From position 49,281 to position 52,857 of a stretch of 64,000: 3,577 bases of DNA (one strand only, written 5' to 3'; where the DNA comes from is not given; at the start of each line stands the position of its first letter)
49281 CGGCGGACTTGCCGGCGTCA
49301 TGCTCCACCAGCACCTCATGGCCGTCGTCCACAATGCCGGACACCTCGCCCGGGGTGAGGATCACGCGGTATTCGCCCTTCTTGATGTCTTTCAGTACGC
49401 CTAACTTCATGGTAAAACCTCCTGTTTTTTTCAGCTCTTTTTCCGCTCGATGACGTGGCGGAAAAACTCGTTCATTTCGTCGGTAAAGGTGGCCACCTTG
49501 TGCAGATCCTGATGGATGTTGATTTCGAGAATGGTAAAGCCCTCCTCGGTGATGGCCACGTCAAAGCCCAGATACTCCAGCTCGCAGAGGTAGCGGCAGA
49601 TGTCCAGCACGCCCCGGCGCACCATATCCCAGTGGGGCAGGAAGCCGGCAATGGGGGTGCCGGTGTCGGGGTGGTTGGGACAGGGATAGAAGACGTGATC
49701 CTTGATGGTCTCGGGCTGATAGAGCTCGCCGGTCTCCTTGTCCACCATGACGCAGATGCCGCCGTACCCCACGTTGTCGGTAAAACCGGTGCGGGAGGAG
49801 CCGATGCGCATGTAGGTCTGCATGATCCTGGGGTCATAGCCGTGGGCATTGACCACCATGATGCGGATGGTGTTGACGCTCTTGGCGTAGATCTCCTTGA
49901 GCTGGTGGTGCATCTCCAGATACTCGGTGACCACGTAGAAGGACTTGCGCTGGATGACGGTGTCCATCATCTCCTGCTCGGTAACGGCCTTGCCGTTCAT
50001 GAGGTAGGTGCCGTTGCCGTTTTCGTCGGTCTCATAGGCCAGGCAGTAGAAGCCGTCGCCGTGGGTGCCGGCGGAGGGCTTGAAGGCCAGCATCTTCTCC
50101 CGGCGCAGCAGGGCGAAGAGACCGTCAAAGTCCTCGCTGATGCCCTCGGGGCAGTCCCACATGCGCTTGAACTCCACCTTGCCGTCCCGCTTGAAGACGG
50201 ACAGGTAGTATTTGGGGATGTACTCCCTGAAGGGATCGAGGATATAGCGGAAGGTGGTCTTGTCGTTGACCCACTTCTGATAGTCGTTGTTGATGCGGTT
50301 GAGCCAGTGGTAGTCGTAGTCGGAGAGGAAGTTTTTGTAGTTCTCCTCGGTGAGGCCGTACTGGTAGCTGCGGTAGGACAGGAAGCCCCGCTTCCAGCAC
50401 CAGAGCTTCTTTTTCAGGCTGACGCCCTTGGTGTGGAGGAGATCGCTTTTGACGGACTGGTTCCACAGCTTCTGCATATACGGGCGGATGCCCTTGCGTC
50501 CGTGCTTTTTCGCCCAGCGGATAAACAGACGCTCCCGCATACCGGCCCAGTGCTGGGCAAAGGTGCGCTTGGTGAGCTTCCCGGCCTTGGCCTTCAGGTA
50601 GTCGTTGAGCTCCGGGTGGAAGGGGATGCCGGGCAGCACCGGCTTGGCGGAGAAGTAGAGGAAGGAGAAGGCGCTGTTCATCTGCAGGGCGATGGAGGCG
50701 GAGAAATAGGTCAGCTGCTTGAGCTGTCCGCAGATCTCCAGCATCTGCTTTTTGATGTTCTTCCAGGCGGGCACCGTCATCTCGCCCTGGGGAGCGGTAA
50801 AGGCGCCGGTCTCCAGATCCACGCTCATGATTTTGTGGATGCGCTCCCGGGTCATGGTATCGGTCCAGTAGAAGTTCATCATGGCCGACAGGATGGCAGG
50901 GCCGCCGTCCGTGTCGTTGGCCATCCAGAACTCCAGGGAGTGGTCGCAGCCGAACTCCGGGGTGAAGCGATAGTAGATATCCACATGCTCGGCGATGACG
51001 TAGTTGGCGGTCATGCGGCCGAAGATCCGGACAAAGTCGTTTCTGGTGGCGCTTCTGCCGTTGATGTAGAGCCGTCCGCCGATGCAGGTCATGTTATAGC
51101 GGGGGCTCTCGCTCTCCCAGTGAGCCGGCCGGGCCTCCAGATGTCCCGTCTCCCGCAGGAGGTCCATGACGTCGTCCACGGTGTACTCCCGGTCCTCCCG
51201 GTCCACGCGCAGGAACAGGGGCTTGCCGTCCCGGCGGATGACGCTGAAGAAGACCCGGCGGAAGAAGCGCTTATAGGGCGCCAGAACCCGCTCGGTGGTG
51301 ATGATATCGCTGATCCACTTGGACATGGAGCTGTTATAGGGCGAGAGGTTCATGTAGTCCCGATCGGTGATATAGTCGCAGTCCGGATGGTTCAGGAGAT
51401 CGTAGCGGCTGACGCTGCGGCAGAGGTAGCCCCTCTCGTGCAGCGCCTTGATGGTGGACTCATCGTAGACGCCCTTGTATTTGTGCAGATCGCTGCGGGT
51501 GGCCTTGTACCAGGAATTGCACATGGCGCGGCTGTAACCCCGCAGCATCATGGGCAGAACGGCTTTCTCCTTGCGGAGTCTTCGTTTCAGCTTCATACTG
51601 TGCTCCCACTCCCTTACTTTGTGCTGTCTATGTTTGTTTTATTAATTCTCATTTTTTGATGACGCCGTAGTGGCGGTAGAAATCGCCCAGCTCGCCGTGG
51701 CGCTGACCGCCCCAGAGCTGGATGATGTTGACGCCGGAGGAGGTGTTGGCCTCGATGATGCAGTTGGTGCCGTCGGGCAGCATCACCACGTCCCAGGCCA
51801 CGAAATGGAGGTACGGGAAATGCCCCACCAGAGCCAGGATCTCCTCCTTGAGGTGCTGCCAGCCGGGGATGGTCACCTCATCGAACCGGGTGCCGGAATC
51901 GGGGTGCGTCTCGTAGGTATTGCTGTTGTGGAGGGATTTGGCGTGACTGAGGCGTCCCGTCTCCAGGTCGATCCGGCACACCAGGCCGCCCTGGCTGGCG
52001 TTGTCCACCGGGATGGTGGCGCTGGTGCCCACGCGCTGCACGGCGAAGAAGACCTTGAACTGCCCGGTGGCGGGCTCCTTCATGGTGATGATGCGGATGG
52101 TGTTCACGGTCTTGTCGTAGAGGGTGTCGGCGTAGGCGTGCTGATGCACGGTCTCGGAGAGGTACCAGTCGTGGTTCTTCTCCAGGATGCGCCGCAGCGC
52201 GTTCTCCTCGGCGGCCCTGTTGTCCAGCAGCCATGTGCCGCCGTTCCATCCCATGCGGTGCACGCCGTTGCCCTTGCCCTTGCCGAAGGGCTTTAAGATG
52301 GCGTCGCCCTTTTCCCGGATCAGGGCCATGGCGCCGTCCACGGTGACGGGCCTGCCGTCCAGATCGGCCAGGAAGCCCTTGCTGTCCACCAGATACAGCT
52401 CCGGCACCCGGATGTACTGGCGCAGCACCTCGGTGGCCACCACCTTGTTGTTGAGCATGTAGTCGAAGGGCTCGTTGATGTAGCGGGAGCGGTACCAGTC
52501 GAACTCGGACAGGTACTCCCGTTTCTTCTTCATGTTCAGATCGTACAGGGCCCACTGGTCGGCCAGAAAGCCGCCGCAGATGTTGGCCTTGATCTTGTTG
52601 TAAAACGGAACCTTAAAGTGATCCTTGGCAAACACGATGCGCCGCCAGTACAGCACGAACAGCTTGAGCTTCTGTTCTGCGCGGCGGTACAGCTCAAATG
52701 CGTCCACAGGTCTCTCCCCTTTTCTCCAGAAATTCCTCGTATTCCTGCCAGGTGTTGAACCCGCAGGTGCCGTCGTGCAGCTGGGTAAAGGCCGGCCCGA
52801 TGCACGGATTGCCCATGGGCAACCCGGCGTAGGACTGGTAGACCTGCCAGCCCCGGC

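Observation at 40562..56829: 13-gene wall-polymer operon in which ATP-grasp and Mur-type amide ligases take the place of glycosyltransferases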

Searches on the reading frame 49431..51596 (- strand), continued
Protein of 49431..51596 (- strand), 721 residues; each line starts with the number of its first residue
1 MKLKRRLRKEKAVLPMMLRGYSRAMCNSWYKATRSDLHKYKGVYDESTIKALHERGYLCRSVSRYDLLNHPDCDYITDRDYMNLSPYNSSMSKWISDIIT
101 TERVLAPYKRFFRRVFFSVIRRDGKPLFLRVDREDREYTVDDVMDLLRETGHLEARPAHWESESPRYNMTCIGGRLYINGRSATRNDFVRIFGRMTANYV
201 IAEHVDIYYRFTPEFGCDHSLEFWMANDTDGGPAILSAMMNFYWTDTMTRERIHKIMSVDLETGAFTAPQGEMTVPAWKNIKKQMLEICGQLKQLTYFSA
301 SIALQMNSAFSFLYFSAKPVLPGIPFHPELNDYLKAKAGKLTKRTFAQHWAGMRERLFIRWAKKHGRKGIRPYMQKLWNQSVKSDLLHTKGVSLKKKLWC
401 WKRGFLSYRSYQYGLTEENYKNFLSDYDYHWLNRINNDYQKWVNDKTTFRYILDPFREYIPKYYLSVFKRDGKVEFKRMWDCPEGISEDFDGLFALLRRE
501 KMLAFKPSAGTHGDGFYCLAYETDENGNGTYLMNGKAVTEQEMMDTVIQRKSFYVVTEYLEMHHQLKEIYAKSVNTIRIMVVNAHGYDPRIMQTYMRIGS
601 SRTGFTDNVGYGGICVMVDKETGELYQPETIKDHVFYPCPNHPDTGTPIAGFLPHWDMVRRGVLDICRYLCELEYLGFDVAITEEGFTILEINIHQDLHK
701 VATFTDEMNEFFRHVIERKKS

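Call 80: predict_structure(alignment_id=A3)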
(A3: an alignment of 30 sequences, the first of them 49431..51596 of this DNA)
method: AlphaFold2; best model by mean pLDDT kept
length: 721 residues; sequences in the alignment: 30
mean_pLDDT: 89.9   pTM: 0.89
mean pLDDT of the five models: 89.9, 89.0, 88.9, 87.1, 87.1
residues with pLDDT >= 90: 459; 70-90: 236; 50-70: 22; < 50: 4
segments of 3 or more residues with pLDDT < 50: 511-514
pLDDT, mean of each block of 10 residues (from residue 1): 82 84 88 94 92 92 87 88 87 95 95 95 90 88 96 96 95 95 96 91 94 88 95 95 90 93 89 92 97 95 91 96 94 90 72 85 86 90 91 94 92 89 87 81 91 94 94 91 96 97 87 68 90 93 93 90 90 86 92 89 58 84 94 84 92 97 95 92 93 76 87 87 80
secondary structure, 60 per line:
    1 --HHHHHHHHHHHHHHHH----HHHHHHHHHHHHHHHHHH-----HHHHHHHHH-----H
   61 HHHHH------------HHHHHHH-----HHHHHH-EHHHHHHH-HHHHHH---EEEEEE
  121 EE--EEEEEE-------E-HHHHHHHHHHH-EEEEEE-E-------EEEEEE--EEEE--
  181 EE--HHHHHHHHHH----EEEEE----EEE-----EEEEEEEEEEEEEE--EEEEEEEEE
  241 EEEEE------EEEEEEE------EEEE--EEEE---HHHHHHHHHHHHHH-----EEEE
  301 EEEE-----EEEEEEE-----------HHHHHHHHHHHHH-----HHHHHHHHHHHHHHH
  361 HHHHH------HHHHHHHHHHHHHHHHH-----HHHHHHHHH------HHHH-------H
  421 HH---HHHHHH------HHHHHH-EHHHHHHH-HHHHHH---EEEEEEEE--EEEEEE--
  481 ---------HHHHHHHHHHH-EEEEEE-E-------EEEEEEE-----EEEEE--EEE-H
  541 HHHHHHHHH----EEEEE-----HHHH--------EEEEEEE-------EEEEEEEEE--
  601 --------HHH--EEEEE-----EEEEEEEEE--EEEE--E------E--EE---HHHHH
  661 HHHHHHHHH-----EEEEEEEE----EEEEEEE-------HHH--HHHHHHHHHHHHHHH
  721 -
elements in order (helices of 4 or more, strands of 3 or more residues): H3-18 H23-40 H46-54 H60-65 H78-84 H90-95 H98-104 H106-111 E115-122 E125-130 H140-150 E152-157 E167-172 E175-178 H185-194 E199-203 E208-210 E216-229 E232-245 E252-258 E265-268 E271-274 H278-291 E297-304 E310-316 H328-340 H346-365 H372-388 H394-402 H409-412 H426-431 H438-443 H446-452 H454-459 E463-470 E473-478 H490-500 E502-507 E517-523 E529-533 E536-538 H540-549 E554-558 H564-567 E576-582 E590-598 E614-618 E624-632 E635-638 H656-669 E675-682 E687-693 H706-720

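Call 82: fold_search(model_id=the predicted structure, library=pdb)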
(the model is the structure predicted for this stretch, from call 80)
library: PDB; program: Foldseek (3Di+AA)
matches with E <= 10: 1109; with E <= 0.001: 331
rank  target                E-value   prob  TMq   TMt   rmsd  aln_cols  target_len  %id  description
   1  7drp_A                3.2e-06  1.00  0.22  0.48   4.3       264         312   11  Structure of ATP-grasp ligase PsnB complexed with phosphomimetic variant of minimal precursor, Mg, and ADP (released 2021-09-08)
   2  7dro_A                6.1e-06  1.00  0.22  0.49   4.5       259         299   12  Structure of ATP-grasp ligase PsnB complexed with minimal precursor (released 2021-09-08)
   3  3r23_A                7.9e-06  1.00  0.21  0.45   6.7       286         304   12  Crystal Structure of D-alanine--D-Alanine Ligase from Bacillus anthracis (released 2011-03-30)
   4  7dro_C                8.7e-06  1.00  0.22  0.48   4.3       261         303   11  Structure of ATP-grasp ligase PsnB complexed with minimal precursor (released 2021-09-08)
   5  5dou_B                8.7e-06  1.00  0.20  0.11  27.9       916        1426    9  Crystal Structure of Human Carbamoyl phosphate synthetase I (CPS1), ligand-bound form (released 2015-12-09)
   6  3vpb_A                1.1e-05  1.00  0.20  0.47   7.6       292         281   14  ArgX from Sulfolobus tokodaii complexed with LysW/Glu/ADP/Mg/Zn/Sulfate (released 2013-02-27)
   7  3vpb_B                1.2e-05  1.00  0.20  0.44   8.7       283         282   14  ArgX from Sulfolobus tokodaii complexed with LysW/Glu/ADP/Mg/Zn/Sulfate (released 2013-02-27)
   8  3v4z_A                1.4e-05  1.00  0.21  0.44   6.2       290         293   11  D-alanine--D-alanine ligase from Yersinia pestis (released 2011-12-28)
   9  7dro_B                1.5e-05  1.00  0.22  0.48   4.3       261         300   11  Structure of ATP-grasp ligase PsnB complexed with minimal precursor (released 2021-09-08)
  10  7drm_C                1.6e-05  1.00  0.22  0.48  10.6       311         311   12  Structure of ATP-grasp ligase PsnB complexed with minimal precursor, Mg, and ADP (released 2021-09-08)
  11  3r5x_D                1.6e-05  1.00  0.21  0.45   7.7       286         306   13  Crystal Structure of D-alanine--D-Alanine Ligase from Bacillus anthracis complexed with ATP (released 2011-04-06)
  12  5k2m_A                1.6e-05  1.00  0.20  0.47   6.2       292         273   13  Bifunctional LysX/ArgX from Thermococcus kodakarensis with LysW-gamma-AAA (released 2016-09-07)
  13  5zct_A                1.8e-05  1.00  0.21  0.47   5.5       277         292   13  The crystal structure of the poly-alpha-L-glutamate peptides synthetase RimK at 2.05 angstrom resolution. (released 2018-07-25)
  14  4i4t_F                2.0e-05  1.00  0.20  0.36   8.9       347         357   14  Crystal structure of tubulin-RB3-TTL-Zampanolide complex (released 2013-01-23)
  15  3r23_B                2.1e-05  1.00  0.20  0.45   7.6       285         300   12  Crystal Structure of D-alanine--D-Alanine Ligase from Bacillus anthracis (released 2011-03-30)
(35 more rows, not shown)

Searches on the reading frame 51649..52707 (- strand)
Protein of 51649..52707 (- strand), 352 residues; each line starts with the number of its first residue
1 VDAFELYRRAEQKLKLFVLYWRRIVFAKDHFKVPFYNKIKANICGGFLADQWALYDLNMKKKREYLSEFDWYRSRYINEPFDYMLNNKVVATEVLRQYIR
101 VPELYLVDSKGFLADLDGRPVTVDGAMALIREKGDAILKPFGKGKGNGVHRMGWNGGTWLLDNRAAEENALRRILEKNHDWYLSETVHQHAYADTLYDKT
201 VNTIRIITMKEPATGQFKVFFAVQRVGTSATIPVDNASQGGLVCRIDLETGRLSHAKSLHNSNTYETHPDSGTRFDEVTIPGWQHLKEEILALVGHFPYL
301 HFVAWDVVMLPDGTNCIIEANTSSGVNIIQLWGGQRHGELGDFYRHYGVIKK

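Call 3: search_protein_families(library=pfam, proteins=[window:51649-52707:-], max_evalue=0.01)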
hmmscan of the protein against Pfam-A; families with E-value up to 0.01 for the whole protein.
window:51649-52707:- (352 aa): 1 family
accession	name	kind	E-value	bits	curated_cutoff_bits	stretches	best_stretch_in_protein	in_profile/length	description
PF14397.11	ATPgrasp_ST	-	4.3e-38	131.6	31.4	1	83-333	17-265/278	Sugar-transfer associated ATP-grasp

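Call 12: search_protein_families(library=ncbifam, proteins=[window:51649-52707:-], max_evalue=0.01)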
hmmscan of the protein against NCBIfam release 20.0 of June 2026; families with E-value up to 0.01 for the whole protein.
window:51649-52707:- (352 aa): 2 families
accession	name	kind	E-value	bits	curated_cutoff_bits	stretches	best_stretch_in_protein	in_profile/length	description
TIGR02291.1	rimK_rel_E_lig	hypoth_equivalog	2.6e-09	36.5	314.2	1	191-328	146-274/317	alpha-L-glutamate ligase-like protein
NF040720.1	MptN_Meth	equivalog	0.0019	17.3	350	1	123-209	125-195/291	tetrahydromethanopterin:alpha-L-glutamate ligase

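Call 30: search_solved_structures(query=window:51649-52707:-, max_evalue=1)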
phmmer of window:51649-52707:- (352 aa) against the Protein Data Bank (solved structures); distinct sequences matched with E-value up to 1: 0.
